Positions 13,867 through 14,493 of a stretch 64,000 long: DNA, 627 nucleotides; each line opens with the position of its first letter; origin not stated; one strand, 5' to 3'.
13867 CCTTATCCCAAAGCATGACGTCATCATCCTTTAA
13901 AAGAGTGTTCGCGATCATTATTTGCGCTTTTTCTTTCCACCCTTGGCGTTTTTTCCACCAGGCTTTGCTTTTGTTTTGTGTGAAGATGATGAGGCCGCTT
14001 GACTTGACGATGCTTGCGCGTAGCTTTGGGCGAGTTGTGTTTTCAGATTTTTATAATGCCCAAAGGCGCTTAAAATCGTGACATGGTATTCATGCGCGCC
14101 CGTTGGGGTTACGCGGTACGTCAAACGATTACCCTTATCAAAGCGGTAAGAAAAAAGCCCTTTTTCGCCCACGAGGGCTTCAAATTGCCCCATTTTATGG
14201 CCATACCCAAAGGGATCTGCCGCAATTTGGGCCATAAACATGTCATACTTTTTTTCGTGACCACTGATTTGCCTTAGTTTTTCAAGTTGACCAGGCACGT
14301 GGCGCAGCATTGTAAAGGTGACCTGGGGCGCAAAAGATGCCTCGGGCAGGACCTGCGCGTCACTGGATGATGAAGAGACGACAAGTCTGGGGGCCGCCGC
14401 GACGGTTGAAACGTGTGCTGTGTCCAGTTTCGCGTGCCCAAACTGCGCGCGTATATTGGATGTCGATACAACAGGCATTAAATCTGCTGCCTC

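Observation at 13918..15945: Sec-signal TPR protein ending in a YoeB/RelE-like RNase toxin domain and a KKKRK tail, divergent from the T6SS module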

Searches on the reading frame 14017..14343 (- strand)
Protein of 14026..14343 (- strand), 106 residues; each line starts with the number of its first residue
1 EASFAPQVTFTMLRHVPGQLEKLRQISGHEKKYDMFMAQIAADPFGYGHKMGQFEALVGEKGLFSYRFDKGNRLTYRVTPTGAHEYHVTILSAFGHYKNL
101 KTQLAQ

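Call 14: search_protein_families(library=padloc, proteins=[window:14026-14343:-], max_evalue=1)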
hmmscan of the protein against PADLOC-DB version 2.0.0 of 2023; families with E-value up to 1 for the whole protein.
window:14026-14343:- (106 aa): 0 families

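Call 15: search_protein_families(library=phrogs, proteins=[window:14026-14343:-], max_evalue=1)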
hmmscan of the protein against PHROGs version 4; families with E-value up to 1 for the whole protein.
window:14026-14343:- (106 aa): 1 family
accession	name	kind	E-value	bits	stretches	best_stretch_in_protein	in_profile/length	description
phrog_10575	-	unknown function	0.06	14.5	1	32-70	10-48/77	-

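Call 16: search_protein_representatives(protein=window:14026-14343:-)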
Query: 106 residues. Proteins with E-value up to 0.001 (for the whole library): 25; up to 1e-10: 16; up to 1e-30: 3. The best 25 are listed.
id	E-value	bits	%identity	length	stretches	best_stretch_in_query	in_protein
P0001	1.3e-64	231.2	100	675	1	1-106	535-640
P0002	1.5e-36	141.1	67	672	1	6-106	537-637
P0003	1.8e-34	134.4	65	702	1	5-106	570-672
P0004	1.8e-30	121.6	56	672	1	2-105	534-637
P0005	1.0e-20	90.3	50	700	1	5-106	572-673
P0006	1.6e-15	73.6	44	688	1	4-106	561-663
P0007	8.1e-15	71.3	41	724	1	5-103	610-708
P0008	4.7e-14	68.9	42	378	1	4-104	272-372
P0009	1.3e-13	67.5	40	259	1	7-104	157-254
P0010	3.1e-13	66.3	43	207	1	12-103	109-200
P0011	8.0e-13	64.9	43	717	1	16-104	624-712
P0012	1.6e-12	63.9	41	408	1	3-101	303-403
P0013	2.0e-12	63.7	39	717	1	7-104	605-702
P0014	1.6e-11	60.8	37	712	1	5-104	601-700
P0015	4.0e-11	59.5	39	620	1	3-101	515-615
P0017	5.1e-10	55.9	37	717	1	7-103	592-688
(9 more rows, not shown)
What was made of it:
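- Tried and rejected: The exhaustive representative search was needed to find the family (call 16).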

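Call 22: search_solved_structures(query=A1, max_evalue=10, show_alignments=3)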
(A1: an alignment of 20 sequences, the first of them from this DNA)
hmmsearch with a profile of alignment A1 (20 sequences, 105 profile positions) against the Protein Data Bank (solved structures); distinct sequences matched with E-value up to 10: 20.
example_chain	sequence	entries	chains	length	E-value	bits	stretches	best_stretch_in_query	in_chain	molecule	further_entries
3oei_C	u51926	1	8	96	2.5e-06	30.9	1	26-90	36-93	RelK (Toxin Rv3358)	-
7v5y_E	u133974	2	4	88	2.6e-06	30.8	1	6-93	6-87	Putative mRNA interferase YoeB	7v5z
7v6w_F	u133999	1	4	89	2.8e-06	30.7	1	5-93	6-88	Putative mRNA interferase YoeB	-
7bwf_A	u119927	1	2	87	1.3e-05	28.6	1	6-83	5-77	Addiction module antitoxin RelB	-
6l8e_E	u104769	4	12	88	2.3e-05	27.8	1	6-83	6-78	YoeB toxin | YoeB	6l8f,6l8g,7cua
8yxv_F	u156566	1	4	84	2.6e-05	27.6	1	25-93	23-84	Putative mRNA interferase YoeB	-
7xbj_A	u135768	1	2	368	5.2e-05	26.6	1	3-95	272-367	40kDa insecticidal toxin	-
5h7b_A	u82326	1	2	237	8.8e-05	25.9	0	6-60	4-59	Immunoglobulin G-binding protein A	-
6n90_A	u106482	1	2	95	0.00015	25.1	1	14-93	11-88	Uncharacterized protein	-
5h7a_C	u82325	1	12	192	0.00044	23.6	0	6-60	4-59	Immunoglobulin G-binding protein A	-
5h79_D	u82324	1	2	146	0.0049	20.3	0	10-60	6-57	Immunoglobulin G-binding protein A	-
2a6q_E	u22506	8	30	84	0.059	16.8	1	26-76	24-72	Toxin yoeB | TOXIN OF THE YOEB-YEFM TOXIN-ANTITOXIN SYSTEM | Addiction module toxin, Txe/YoeB family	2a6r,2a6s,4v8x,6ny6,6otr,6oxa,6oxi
5j10_A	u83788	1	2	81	0.26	14.7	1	8-44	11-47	peptide design 2L4HC2_24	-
4gwp_C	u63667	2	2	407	0.45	14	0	2-57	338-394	Mediator of RNA polymerase II transcription subunit 8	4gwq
8ut0_z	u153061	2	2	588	0.5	13.8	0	2-57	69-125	Cytoplasmic 60S subunit biogenesis factor REH1 (N-terminal 3xFLAG tag)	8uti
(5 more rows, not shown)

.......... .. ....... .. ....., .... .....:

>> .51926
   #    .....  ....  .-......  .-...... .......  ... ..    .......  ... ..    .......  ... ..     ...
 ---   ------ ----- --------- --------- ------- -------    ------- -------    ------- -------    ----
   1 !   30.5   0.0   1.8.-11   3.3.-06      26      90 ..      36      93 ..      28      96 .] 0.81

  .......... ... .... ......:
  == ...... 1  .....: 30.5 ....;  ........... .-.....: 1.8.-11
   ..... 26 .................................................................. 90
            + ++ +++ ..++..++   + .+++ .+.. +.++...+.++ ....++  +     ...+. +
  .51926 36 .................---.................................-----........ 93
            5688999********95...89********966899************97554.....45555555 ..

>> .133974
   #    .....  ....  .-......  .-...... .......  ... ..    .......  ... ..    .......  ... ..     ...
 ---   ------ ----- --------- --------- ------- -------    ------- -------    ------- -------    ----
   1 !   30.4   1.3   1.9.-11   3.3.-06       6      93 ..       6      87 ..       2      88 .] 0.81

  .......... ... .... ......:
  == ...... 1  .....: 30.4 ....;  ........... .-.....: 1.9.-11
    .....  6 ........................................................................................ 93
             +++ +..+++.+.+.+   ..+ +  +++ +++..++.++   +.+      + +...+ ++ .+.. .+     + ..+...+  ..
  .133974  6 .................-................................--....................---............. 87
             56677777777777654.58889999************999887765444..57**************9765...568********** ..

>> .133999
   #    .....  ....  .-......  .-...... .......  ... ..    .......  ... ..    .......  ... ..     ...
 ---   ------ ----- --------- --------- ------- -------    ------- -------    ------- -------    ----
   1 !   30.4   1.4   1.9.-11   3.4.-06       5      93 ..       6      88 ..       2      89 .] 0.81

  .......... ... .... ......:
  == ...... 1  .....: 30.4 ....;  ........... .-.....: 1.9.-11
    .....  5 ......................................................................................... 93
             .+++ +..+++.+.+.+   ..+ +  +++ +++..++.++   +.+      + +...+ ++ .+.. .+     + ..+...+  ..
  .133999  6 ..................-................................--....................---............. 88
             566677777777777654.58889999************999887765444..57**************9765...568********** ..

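Call 23: search_protein_families(library=pfam, alignment_id=A1, max_evalue=0.1)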
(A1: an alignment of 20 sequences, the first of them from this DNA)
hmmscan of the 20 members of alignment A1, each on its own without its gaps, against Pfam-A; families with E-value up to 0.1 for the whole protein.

A. member 1, seq(105 aa): 1 family
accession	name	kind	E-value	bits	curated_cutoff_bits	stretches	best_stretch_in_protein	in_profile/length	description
PF06769.20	YoeB_toxin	-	0.0076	16.7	27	1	28-93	22-80/80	YoeB-like toxin of bacterial type II toxin-antitoxin system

B. families by the number of members that match (of 20 scanned): 4 families
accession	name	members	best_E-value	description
PF06769.20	YoeB_toxin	18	6e-08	YoeB-like toxin of bacterial type II toxin-antitoxin system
PF11663.14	Toxin_YhaV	1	0.056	Toxin with endonuclease activity, of toxin-antitoxin system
PF15781.12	ParE-like_toxin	1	0.063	ParE-like toxin of type II bacterial toxin-antitoxin system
PF25742.1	Phage_Gene33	1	0.073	Phage Gene 33 protein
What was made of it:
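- On YoeB/Txe toxin family (PF06769 / TIGR02116): Even so, 18 of 20 family members give E<=0.1 (best 6e-8), and the family profile hits solved YoeBs at E=2.5e-6 (calls 22, 23).
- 18 of 20 family domains hit PF06769, best E=6e-8 (call 23).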

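Call 24: find_homologous_proteins(query=A1, max_evalue=0.001)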
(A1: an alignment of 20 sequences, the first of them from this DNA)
Query A1 (20 sequences) (105 aa, profile of the alignment): 2 proteins with E <= 0.001 among 512 candidates.
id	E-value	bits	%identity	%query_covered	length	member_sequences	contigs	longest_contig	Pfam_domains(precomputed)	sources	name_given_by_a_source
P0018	1.7e-33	133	36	90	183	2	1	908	-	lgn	-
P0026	4.9e-10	57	48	47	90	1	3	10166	PF06769.21,PF05016.22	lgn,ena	-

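Call 37: predict_structure(alignment_id=A1)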
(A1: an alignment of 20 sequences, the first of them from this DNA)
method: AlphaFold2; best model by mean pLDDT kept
length: 105 residues; sequences in the alignment: 20
mean_pLDDT: 90.1   pTM: 0.83
mean pLDDT of the five models: 90.1, 89.1, 89.0, 88.2, 87.8
residues with pLDDT >= 90: 73; 70-90: 29; 50-70: 3; < 50: 0
segments of 3 or more residues with pLDDT < 50: none
pLDDT, mean of each block of 10 residues (from residue 1): 94 94 94 95 79 88 93 94 95 81 77
secondary structure, 60 per line:
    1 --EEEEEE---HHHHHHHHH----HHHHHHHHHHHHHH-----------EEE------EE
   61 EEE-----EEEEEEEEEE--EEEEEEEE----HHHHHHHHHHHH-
elements in order: E3-8 H12-20 H25-38 E50-52 E59-63 E69-78 E81-88 H93-104
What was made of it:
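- The AF2 domain model has pLDDT 90.1 and pTM 0.83 (call 37).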

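Call 39: fold_search(model_id=the predicted structure, library=pdb)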
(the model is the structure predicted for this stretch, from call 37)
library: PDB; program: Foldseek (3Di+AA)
matches with E <= 10: 567; with E <= 0.001: 8
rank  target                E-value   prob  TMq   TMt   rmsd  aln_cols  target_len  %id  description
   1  6n90_A                3.1e-05  1.00  0.68  0.79   2.3        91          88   21  YoeB/ParE toxin from Agrobacterium tumefaciens (released 2019-11-06)
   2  7v6w_F                2.2e-04  1.00  0.64  0.75   3.4        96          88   23  Crystal structure of heterohexameric Sa2YoeB-Sa2YefM complex bound to 26bp-DNA (released 2021-12-15)
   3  6n90_B                3.0e-04  1.00  0.64  0.76   2.6        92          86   22  YoeB/ParE toxin from Agrobacterium tumefaciens (released 2019-11-06)
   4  8yxv_E                4.1e-04  1.00  0.63  0.77   2.6        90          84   23  Toxin-antitoxin complex from Streptococcus pneumoniae (released 2025-04-09)
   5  7v6w_E                4.1e-04  1.00  0.64  0.74   3.4        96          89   23  Crystal structure of heterohexameric Sa2YoeB-Sa2YefM complex bound to 26bp-DNA (released 2021-12-15)
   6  3oei_C                4.1e-04  1.00  0.53  0.63   3.9        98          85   30  Crystal structure of Mycobacterium tuberculosis RelJK (Rv3357-Rv3358-RelBE3) (released 2011-03-16)
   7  3oei_K                7.2e-04  1.00  0.62  0.76   2.8        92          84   25  Crystal structure of Mycobacterium tuberculosis RelJK (Rv3357-Rv3358-RelBE3) (released 2011-03-16)
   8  2a6r_C                9.2e-04  1.00  0.64  0.79   2.4        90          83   19  Crystal structure of YoeB under PEG condition (released 2005-08-23)
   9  7bwf_A                1.0e-03  1.00  0.61  0.72   3.3        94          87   22  YoeB-YefM complex from Staphylococcus aureus (released 2020-05-20)
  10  6l8e_E                1.1e-03  1.00  0.63  0.74   3.2        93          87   22  Crystal structure of heterohexameric YoeB-YefM complex bound to 26bp-DNA (released 2020-09-02)
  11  7xbj_A                2.9e-03  1.00  0.60  0.25   3.3        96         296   25  Txp40, an insecticidal toxin protein from Xenorhabdus nematophila (released 2023-03-29)
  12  2a6q_E                3.9e-03  1.00  0.63  0.77   2.8        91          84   20  Crystal structure of YefM-YoeB complex (released 2005-08-23)
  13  7xbj_B                3.9e-03  1.00  0.60  0.26   3.3        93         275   24  Txp40, an insecticidal toxin protein from Xenorhabdus nematophila (released 2023-03-29)
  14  4lsy_A                6.1e-03  1.00  0.56  0.64   3.5        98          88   14  Crystal structure of copper-bound L66S mutant toxin from Helicobacter pylori (released 2014-02-05)
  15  8phb_B                6.1e-03  1.00  0.54  0.19   4.7       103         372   22  Crystal structure of apo Cami1 (released 2023-12-13)
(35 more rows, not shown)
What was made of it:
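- On YoeB/Txe toxin family (PF06769 / TIGR02116): Top Foldseek PDB hits are 6n90, 7v6w, 8yxv, 3oei and 2a6r, with target-normalised TM 0.63-0.79 and probability 1.00 (calls 37, 39).
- Closest known: Txp40 insecticidal toxin of Xenorhabdus/Photorhabdus. Same: It is a secreted anti-eukaryotic toxin whose C-terminal about 95 residues (272-367 of 368) match the same YoeB-like profile (E=5.2e-5) and the same model (Foldseek E=2.9e-3) (calls 22, 39).
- Its top ten Foldseek PDB hits are all YoeB/RelK, probability 1.00, target-normalised TM up to 0.79 (call 39). The insecticidal toxin Txp40 carries a YoeB-like C-terminal domain (profile E=5.2e-5, Foldseek E=2.9e-3; calls 22, 39).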

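Call 56: find_encoding_contigs(protein=P0004, flank=8000, max_places=3)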
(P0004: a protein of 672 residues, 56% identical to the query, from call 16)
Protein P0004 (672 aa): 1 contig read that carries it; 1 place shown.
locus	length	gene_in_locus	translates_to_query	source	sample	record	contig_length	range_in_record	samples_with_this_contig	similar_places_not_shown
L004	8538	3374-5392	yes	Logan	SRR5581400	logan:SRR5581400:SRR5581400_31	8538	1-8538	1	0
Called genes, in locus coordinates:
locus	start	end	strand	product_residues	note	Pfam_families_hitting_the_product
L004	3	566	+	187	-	?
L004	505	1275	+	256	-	PF00142:Fer4_NifH (weak), PF01656:CbiA, PF02374:ArsA_ATPase (weak), PF06564:CBP_BcsQ, PF07015:VirC1 (weak), PF09140:MipZ, PF10609:ParA, PF13614:AAA_31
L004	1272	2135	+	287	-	PF02195:ParB_N, PF17762:HTH_ParB, PF23552:ParB_C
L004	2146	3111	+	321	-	PF04392:ABC_sub_bind, PF13458:Peripla_BP_6 (weak)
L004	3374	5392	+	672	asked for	PF00515:TPR_1 (faint), PF07719:TPR_2 (faint), PF13428:TPR_14 (faint)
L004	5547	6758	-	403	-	PF01702:TGT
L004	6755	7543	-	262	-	PF02592:Vut_1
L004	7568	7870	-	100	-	PF00830:Ribosomal_L28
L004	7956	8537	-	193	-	?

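Call 57: find_encoding_contigs(protein=P0002, flank=8000, max_places=3)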
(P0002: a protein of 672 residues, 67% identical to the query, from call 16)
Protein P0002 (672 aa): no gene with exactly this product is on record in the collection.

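Call 63: list_cluster_members(proteins=[P0002, P0003, P0004, P0005, P0006, P0007, P0011, P0013, P0014, P0017])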
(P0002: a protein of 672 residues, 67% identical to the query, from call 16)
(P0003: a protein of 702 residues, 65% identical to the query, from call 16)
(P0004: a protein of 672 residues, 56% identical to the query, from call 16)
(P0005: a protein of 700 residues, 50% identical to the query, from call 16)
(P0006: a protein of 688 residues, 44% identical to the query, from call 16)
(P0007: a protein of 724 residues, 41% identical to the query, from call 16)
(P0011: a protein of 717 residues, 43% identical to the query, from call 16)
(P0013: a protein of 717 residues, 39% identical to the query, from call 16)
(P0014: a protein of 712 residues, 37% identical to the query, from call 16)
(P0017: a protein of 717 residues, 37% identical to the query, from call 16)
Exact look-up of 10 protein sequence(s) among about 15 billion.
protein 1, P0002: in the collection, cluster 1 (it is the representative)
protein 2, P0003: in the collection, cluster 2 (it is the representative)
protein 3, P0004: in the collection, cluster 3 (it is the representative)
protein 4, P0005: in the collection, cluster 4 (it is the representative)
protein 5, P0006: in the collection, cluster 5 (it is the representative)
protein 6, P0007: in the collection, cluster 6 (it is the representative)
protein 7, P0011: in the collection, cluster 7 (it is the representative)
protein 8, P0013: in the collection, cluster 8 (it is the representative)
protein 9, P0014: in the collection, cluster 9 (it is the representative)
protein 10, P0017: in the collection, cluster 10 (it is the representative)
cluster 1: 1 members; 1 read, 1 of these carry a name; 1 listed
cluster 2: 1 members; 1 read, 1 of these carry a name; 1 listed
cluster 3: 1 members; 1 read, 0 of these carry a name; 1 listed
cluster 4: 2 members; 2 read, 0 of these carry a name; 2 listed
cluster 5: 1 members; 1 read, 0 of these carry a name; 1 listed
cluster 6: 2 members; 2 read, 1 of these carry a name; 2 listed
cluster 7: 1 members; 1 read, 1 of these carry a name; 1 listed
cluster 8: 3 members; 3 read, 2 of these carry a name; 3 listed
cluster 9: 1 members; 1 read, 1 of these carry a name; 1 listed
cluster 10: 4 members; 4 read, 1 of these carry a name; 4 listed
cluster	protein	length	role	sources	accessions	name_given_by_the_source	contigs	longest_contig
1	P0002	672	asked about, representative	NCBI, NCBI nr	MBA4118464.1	MAG: hypothetical protein C0514_06195 [Candidatus Puniceispirillum sp.] | hypothetical protein [Candidatus Puniceispirillum sp.]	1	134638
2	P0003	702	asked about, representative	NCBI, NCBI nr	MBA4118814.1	MAG: hypothetical protein C0514_07985 [Candidatus Puniceispirillum sp.] | hypothetical protein [Candidatus Puniceispirillum sp.]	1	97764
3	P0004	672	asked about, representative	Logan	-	-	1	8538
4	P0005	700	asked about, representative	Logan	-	-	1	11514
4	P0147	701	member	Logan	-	-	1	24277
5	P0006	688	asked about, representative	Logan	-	-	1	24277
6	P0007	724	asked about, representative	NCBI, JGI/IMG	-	tetratricopeptide (TPR) repeat protein/Txe/YoeB family toxin of Txe-Axe toxin-antitoxin ...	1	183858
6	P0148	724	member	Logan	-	-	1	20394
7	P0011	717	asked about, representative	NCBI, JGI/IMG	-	tetratricopeptide (TPR) repeat protein/Txe/YoeB family toxin of Txe-Axe toxin-antitoxin ...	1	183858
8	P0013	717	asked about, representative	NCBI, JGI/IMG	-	Txe/YoeB family toxin of Txe-Axe toxin-antitoxin module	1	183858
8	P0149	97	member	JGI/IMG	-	Txe/YoeB family toxin of Txe-Axe toxin-antitoxin module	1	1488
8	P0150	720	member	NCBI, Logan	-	-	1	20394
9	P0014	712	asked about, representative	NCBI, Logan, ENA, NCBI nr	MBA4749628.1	MAG: hypothetical protein H2057_03300 [Alphaproteobacteria bacterium] | hypothetical protein [Alphaproteobacteria bacterium]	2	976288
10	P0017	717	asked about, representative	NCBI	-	-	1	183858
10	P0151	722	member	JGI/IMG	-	tetratricopeptide (TPR) repeat protein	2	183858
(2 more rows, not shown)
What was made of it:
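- The two paralogues in the same MAG are on other contigs (call 63).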

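Call 65: find_encoding_contigs(protein=P0007, flank=10000, max_places=3)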
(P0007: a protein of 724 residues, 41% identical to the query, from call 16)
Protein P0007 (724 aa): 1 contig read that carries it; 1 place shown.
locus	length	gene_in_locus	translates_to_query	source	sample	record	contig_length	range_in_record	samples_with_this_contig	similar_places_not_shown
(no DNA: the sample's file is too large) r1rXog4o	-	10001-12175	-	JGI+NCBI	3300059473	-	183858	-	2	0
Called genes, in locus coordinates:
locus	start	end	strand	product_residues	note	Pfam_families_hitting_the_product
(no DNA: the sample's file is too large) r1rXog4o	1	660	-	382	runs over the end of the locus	PF01612:DNA_pol_A_exo1, PF00570:HRDC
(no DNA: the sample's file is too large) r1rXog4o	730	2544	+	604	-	PF01336:tRNA_anti-codon, PF00152:tRNA-synt_2, PF02938:GAD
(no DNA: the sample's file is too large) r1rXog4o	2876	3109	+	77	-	-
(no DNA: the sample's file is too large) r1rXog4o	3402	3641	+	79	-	-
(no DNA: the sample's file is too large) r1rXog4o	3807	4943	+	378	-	PF06769:YoeB_toxin (faint)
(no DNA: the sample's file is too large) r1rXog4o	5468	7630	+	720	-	PF12895:ANAPC3 (faint)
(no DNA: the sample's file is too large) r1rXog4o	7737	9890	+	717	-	-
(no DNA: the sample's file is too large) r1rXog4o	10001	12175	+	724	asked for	-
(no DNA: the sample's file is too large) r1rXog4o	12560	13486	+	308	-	PF07719:TPR_2 (faint), PF13424:TPR_12 (faint), PF13428:TPR_14 (faint), PF13181:TPR_8 (faint)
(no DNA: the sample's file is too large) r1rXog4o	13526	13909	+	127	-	-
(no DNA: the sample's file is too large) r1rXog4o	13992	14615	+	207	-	-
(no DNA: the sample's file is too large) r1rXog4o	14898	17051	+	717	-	PF06769:YoeB_toxin (faint), PF13428:TPR_14 (faint)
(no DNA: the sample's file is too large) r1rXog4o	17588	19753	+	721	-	PF06769:YoeB_toxin (weak)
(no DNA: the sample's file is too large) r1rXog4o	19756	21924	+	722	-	PF14559:TPR_19 (faint), PF06769:YoeB_toxin (faint)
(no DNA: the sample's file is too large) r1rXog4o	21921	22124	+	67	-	-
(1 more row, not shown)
